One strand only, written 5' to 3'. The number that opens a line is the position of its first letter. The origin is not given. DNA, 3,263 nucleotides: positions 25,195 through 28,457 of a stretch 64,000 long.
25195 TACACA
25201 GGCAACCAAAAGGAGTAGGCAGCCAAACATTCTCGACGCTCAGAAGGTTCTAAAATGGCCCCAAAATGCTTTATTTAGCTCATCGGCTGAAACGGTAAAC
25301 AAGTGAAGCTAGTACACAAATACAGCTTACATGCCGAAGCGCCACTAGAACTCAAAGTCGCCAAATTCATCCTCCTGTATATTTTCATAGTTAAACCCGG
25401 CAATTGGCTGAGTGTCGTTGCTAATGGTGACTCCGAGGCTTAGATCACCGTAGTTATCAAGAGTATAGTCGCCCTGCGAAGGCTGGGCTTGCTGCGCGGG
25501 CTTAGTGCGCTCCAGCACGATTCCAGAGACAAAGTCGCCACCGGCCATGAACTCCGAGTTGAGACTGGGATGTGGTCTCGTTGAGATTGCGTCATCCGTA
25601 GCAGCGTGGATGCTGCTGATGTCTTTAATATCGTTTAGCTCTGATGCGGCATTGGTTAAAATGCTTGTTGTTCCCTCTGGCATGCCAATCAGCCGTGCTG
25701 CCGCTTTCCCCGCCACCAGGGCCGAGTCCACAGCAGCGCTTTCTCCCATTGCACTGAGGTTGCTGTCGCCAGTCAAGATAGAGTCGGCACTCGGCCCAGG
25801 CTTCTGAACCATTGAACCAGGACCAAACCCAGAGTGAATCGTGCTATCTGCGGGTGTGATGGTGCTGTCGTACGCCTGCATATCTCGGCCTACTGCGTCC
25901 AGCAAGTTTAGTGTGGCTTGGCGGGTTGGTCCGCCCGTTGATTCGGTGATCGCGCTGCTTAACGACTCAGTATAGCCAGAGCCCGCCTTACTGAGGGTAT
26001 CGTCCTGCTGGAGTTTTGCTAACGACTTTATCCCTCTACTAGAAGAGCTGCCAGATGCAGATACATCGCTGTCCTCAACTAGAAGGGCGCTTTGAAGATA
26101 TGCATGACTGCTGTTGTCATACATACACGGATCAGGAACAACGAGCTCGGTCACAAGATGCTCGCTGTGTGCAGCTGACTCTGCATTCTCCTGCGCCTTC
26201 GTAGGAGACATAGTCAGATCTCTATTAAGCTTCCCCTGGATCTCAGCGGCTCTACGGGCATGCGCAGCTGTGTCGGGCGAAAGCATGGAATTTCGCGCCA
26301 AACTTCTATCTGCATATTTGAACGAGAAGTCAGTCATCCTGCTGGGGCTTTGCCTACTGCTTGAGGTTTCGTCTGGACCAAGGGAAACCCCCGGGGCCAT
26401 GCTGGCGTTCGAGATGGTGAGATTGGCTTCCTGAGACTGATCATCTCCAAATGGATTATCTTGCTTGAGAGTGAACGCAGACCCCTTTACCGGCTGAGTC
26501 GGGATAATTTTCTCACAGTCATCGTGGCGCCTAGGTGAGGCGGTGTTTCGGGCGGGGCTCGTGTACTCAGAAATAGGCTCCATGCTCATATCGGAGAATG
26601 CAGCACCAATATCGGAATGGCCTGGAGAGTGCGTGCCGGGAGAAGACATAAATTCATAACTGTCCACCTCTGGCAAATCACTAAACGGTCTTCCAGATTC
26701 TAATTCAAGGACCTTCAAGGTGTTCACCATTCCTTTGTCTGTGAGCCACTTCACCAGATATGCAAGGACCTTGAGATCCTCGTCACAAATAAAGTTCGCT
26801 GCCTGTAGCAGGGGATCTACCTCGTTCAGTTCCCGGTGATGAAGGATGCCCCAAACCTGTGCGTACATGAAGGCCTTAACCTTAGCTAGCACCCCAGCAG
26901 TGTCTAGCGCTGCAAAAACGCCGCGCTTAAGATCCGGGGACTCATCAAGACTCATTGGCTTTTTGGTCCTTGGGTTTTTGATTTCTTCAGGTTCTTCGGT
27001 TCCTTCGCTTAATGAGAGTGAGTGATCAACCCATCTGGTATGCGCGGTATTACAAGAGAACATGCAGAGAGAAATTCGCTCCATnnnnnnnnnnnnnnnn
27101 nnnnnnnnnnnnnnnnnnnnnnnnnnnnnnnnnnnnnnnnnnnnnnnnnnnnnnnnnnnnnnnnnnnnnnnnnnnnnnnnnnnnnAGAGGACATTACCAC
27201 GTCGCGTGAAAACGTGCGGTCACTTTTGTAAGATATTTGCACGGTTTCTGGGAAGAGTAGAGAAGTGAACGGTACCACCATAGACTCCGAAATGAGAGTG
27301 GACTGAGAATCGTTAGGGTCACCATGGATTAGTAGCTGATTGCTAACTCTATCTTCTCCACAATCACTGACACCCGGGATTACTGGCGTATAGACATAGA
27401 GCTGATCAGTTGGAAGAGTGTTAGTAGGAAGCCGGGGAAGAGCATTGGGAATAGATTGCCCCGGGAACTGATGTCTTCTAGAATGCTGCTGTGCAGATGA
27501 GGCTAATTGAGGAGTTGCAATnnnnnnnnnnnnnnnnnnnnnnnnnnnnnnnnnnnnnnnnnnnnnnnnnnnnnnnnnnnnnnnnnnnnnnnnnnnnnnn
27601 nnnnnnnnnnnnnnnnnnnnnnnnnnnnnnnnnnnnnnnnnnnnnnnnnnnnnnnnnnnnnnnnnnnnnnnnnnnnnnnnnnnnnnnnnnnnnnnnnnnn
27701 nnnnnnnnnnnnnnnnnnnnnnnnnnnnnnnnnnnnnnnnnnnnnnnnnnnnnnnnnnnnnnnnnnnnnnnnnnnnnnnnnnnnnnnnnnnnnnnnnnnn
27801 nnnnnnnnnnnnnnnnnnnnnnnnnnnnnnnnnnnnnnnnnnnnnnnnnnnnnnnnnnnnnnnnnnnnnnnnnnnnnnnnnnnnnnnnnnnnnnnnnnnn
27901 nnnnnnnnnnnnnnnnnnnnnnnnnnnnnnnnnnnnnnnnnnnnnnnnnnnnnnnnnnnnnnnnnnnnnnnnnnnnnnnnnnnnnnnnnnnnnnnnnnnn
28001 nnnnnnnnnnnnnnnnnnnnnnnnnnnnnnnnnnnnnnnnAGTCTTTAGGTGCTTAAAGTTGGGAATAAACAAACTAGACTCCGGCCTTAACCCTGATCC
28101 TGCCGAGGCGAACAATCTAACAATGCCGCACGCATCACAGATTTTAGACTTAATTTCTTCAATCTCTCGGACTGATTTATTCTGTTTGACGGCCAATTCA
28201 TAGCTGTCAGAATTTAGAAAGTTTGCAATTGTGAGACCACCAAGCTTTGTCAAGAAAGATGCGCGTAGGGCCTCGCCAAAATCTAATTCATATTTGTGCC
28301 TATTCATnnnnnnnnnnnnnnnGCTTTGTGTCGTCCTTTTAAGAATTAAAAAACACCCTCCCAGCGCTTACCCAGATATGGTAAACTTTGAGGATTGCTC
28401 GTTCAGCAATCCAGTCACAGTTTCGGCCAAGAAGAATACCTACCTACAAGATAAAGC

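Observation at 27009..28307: Rad51-paralog-like ATPase with divergent Walker A (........), its 3' end overlapped by the next gene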

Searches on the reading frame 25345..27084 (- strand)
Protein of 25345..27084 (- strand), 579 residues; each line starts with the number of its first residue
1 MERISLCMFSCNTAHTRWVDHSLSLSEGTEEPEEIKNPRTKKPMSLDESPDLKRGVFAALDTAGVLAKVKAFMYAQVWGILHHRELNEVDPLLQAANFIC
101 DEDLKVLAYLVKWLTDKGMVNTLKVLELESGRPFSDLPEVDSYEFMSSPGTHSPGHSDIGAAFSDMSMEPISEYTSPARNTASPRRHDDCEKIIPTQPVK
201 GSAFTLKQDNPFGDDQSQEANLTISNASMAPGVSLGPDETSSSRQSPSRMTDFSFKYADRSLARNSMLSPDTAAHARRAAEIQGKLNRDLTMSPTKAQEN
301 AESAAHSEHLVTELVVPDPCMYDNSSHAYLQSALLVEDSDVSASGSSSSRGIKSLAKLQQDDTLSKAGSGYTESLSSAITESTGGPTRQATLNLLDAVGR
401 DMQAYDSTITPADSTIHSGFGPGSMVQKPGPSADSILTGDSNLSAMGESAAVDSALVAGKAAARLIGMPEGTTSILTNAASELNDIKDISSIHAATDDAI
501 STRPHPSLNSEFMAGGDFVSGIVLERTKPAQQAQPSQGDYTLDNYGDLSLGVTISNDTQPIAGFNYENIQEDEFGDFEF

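Call 3: search_protein_families(library=pfam, proteins=[window:25345-27084:-], max_evalue=1)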
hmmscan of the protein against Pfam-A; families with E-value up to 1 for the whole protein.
window:25345-27084:- (579 aa): 0 families

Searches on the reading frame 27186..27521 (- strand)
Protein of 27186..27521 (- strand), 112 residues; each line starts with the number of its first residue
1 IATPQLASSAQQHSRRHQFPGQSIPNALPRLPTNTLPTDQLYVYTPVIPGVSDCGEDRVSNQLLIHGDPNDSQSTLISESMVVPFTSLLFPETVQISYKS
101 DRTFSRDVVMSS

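Call 75: search_protein_families(library=pfam, proteins=[window:27186-27521:-], max_evalue=10)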
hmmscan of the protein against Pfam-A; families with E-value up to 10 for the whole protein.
seq(112 aa): 1 family
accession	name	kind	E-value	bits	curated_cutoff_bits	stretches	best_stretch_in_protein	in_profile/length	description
PF03855.18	M-factor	-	0.0085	16.7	25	1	23-49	12-37/43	M-factor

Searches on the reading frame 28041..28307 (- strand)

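Call 75: search_protein_families(library=pfam, proteins=[window:28041-28307:-], max_evalue=10)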
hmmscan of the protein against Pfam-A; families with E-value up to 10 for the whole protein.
seq(89 aa): 1 family
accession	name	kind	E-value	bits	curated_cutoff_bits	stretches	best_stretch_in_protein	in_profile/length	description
PF04032.22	Rpr2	-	0.18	12.6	29.3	1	26-64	19-55/90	RNAse P Rpr2/Rpp21/SNM1 subunit domain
